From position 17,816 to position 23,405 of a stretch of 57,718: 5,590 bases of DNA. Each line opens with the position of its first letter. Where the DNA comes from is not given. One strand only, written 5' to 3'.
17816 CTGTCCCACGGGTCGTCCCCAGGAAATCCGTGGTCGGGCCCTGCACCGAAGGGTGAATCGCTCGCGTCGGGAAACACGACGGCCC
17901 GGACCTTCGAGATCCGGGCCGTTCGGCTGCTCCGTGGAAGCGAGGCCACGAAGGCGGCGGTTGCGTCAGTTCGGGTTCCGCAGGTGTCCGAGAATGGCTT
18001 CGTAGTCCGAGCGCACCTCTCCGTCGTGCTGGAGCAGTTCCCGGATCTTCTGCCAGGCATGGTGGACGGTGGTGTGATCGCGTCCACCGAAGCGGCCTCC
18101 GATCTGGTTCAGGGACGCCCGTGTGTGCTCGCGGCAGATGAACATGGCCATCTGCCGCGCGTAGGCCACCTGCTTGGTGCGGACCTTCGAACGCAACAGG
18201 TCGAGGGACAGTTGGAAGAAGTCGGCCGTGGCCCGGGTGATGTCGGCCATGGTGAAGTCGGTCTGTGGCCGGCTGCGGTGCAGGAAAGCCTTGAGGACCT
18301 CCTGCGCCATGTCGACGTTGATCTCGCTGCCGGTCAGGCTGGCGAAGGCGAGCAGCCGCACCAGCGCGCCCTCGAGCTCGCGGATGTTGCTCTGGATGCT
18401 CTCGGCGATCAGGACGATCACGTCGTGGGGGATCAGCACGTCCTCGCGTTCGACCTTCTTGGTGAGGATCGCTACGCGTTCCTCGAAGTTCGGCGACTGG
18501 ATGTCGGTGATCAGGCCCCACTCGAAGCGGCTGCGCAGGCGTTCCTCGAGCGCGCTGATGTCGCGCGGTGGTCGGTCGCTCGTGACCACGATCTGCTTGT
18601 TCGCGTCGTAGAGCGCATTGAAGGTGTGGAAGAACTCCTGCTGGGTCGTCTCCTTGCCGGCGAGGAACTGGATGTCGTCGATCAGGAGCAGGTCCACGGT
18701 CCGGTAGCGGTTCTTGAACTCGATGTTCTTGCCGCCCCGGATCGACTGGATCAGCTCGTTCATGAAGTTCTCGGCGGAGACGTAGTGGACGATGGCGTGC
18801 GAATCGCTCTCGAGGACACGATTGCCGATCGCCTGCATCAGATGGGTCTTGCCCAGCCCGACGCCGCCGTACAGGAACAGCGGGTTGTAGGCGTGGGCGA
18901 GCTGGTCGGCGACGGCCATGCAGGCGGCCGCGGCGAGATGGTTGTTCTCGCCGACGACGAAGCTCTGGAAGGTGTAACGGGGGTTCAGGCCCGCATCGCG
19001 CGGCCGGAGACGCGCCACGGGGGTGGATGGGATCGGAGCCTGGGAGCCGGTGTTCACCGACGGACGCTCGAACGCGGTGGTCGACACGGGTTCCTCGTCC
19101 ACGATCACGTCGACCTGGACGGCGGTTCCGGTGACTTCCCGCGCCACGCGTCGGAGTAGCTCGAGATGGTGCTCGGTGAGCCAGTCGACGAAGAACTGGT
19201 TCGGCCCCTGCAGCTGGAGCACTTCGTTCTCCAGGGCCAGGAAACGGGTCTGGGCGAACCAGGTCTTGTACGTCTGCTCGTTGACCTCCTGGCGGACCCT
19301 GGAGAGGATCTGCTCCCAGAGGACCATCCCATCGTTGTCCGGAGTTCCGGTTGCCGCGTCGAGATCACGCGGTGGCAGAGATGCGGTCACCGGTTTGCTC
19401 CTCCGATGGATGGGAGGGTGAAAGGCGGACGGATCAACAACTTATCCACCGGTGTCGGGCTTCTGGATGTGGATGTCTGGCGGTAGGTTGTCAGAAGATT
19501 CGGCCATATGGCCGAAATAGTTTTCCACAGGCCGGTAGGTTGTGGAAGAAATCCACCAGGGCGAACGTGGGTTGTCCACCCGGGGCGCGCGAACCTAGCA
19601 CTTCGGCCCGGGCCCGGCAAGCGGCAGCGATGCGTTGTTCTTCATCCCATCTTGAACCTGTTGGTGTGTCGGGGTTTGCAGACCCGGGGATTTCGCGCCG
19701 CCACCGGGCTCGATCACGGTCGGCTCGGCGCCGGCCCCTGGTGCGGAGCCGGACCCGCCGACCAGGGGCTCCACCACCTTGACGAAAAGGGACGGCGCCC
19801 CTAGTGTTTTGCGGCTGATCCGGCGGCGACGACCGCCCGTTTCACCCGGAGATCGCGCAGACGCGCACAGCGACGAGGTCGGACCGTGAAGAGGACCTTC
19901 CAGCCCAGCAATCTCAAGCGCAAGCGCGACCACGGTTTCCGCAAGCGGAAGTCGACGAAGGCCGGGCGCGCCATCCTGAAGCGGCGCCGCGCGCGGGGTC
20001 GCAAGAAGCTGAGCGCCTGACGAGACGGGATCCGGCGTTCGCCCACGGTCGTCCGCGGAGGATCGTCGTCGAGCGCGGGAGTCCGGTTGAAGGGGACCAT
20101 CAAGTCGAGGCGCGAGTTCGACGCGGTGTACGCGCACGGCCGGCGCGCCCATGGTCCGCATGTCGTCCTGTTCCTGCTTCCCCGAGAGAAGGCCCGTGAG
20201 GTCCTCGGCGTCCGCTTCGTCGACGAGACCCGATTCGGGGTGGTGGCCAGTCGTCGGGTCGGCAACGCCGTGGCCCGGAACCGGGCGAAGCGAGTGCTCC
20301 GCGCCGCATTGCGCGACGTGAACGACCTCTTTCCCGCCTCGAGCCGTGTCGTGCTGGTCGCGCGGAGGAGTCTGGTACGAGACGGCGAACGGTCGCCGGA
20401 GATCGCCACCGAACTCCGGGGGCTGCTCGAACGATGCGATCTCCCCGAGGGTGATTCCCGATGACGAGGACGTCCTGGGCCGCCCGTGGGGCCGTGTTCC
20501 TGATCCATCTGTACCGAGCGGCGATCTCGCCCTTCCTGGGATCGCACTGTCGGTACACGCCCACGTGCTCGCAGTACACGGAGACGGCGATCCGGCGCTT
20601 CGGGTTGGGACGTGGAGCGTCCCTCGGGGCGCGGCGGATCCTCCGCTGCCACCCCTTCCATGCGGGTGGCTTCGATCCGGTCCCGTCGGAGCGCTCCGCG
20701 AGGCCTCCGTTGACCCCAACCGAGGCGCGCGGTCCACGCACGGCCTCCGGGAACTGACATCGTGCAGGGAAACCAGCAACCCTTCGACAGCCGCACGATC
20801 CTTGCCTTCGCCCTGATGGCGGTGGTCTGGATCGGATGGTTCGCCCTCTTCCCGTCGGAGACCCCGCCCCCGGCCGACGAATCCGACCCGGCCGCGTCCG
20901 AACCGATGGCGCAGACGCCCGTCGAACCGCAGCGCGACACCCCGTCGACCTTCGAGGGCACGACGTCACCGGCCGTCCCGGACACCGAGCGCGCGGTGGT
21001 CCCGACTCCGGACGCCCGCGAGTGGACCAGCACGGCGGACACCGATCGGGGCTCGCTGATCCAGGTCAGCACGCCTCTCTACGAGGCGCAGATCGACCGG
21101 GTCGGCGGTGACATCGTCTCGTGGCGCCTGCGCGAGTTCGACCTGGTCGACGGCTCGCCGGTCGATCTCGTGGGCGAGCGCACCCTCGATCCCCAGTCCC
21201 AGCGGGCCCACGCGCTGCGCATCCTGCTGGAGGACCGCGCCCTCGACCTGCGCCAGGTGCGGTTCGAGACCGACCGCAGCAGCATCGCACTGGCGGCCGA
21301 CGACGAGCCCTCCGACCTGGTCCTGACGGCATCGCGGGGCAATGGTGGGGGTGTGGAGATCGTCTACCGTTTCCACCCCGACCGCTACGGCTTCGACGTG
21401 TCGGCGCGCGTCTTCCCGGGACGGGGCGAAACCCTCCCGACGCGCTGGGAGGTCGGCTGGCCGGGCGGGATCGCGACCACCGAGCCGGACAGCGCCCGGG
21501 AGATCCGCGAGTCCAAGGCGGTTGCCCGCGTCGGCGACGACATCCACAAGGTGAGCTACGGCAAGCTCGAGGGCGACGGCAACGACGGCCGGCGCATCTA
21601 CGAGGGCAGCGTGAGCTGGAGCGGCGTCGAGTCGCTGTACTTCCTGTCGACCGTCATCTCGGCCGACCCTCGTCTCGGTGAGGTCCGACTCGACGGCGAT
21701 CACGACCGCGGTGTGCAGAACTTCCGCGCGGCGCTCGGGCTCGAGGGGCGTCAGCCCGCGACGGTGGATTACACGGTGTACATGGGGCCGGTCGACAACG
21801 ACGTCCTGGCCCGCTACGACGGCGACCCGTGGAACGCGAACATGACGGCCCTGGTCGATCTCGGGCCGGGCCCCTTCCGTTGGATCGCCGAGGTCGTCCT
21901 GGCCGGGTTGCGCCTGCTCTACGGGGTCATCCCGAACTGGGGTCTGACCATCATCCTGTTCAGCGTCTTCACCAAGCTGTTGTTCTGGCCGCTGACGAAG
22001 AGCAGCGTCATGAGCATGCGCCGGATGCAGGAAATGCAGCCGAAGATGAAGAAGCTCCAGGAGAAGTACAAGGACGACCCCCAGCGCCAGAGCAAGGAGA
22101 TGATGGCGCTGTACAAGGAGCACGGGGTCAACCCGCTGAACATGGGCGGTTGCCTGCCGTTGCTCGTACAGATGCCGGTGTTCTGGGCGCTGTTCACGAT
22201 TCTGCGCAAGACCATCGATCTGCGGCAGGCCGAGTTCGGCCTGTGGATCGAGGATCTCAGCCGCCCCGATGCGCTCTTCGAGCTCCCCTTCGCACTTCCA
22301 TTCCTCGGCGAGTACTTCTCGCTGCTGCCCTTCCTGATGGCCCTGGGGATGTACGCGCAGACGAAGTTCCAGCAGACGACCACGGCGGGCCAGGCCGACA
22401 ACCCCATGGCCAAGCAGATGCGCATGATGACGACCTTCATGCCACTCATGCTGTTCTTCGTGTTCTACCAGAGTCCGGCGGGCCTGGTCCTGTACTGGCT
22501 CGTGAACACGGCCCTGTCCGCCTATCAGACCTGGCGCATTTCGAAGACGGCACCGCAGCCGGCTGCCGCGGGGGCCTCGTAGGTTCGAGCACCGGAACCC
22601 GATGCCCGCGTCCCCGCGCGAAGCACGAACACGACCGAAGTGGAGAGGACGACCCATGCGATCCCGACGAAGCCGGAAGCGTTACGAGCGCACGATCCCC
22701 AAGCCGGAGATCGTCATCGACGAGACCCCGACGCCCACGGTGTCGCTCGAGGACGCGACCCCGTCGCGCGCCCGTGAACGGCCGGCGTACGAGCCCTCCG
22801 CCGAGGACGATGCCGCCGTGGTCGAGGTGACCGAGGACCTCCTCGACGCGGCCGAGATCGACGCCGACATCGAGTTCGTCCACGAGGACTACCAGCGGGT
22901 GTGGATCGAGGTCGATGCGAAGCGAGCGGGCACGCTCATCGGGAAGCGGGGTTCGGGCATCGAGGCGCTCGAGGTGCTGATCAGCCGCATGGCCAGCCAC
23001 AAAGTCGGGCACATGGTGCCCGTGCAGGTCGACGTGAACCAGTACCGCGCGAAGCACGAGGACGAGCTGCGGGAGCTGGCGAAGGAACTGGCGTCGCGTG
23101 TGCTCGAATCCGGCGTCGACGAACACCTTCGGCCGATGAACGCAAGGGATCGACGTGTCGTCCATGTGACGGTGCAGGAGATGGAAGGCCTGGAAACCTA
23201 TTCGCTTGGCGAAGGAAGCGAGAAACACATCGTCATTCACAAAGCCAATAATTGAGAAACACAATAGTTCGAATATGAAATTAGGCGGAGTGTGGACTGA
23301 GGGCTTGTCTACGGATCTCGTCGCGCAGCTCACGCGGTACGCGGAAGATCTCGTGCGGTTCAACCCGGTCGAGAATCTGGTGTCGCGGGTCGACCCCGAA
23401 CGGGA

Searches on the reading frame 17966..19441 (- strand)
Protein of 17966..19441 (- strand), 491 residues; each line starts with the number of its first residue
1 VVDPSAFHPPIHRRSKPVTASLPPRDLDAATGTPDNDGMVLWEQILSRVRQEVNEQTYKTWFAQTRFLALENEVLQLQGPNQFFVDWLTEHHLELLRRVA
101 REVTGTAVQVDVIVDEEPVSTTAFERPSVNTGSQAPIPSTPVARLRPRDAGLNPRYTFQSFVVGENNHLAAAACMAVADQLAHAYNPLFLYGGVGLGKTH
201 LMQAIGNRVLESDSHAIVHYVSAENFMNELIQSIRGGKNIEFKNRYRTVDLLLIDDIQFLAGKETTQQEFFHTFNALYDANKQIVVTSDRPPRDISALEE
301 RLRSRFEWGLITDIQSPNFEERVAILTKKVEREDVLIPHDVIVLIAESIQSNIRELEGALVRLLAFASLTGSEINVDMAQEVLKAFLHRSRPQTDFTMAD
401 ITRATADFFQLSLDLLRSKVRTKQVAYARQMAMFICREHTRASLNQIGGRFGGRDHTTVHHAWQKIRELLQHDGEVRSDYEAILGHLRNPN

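Call 44: search_protein_families(library=pfam, proteins=[window:17966-19441:-], max_evalue=0.000001)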
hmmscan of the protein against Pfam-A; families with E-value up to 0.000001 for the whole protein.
window:17966-19441:- (491 aa): 4 families
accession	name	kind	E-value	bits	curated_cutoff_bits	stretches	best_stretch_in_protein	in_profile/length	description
PF00308.24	Bac_DnaA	-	5.5e-70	235.2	23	1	152-313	1-162/162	Bacterial DnaA ATPAse domain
PF08299.17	Bac_DnaA_C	-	3.8e-25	88.2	31.5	1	399-466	2-69/69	Bacterial dnaA protein helix-turn-helix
PF11638.13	DnaA_N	-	1e-16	60.8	24.6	1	41-101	3-64/65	DnaA N-terminal domain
PF01695.23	IstB_IS21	-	1.7e-10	41.3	24.1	1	188-291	95-195/238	IstB-like ATP binding protein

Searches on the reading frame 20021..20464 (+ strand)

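Call 44: search_protein_families(library=pfam, proteins=[window:20021-20464:+], max_evalue=0.000001)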
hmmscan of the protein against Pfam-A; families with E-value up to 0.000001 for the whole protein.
window:20021-20464:+ (147 aa): 1 family
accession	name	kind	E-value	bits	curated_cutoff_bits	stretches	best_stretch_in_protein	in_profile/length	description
PF00825.24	Ribonuclease_P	-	1.3e-22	80.3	22.3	1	26-139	6-108/109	Ribonuclease P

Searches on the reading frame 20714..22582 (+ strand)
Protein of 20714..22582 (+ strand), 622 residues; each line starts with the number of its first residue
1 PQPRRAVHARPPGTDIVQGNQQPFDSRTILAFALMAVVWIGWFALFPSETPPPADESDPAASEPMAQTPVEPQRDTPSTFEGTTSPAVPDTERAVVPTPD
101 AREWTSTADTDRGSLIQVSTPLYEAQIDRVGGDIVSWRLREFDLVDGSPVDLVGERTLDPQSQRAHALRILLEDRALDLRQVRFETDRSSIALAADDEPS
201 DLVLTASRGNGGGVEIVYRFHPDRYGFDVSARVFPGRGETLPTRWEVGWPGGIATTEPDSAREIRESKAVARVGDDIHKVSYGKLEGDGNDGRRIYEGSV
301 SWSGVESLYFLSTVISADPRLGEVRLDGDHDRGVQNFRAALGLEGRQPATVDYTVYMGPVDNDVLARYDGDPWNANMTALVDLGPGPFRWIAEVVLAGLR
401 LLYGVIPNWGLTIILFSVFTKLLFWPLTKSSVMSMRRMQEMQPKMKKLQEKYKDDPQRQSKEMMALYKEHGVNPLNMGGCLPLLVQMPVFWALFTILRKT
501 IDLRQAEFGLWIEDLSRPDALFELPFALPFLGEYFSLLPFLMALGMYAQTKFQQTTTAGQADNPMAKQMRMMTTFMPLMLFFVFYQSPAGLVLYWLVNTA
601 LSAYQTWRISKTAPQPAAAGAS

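Call 44: search_protein_families(library=pfam, proteins=[window:20714-22582:+], max_evalue=0.000001)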
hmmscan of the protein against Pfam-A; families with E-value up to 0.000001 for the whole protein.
window:20714-22582:+ (622 aa): 2 families
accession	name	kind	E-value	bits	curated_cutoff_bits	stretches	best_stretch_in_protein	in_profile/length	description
PF02096.25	60KD_IMP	-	7.9e-59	198.7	35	1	409-610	1-162/163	60Kd inner membrane protein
PF14849.12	YidC_periplas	-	4.6e-22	79.7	24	1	116-394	2-279/283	YidC periplasmic domain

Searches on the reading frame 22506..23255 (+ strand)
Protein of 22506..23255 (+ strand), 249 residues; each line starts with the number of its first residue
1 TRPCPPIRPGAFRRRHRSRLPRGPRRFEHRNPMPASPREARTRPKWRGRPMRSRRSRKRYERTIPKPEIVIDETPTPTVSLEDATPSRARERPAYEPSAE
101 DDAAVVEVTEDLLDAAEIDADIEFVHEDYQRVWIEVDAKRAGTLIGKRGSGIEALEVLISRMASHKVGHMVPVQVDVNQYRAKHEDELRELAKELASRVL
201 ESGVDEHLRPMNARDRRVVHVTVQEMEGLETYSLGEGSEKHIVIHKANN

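Call 44: search_protein_families(library=pfam, proteins=[window:22506-23255:+], max_evalue=0.000001)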
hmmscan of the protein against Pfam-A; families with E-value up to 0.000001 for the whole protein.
window:22506-23255:+ (249 aa): 2 families
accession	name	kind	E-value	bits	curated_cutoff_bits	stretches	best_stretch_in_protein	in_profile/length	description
PF01424.28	R3H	-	8.3e-16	58.2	26.8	1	187-246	2-60/60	R3H domain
PF13083.13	KH_KhpA-B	-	8.2e-08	32.5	32.1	1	105-166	4-65/73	KhpA/KhpB, KH domain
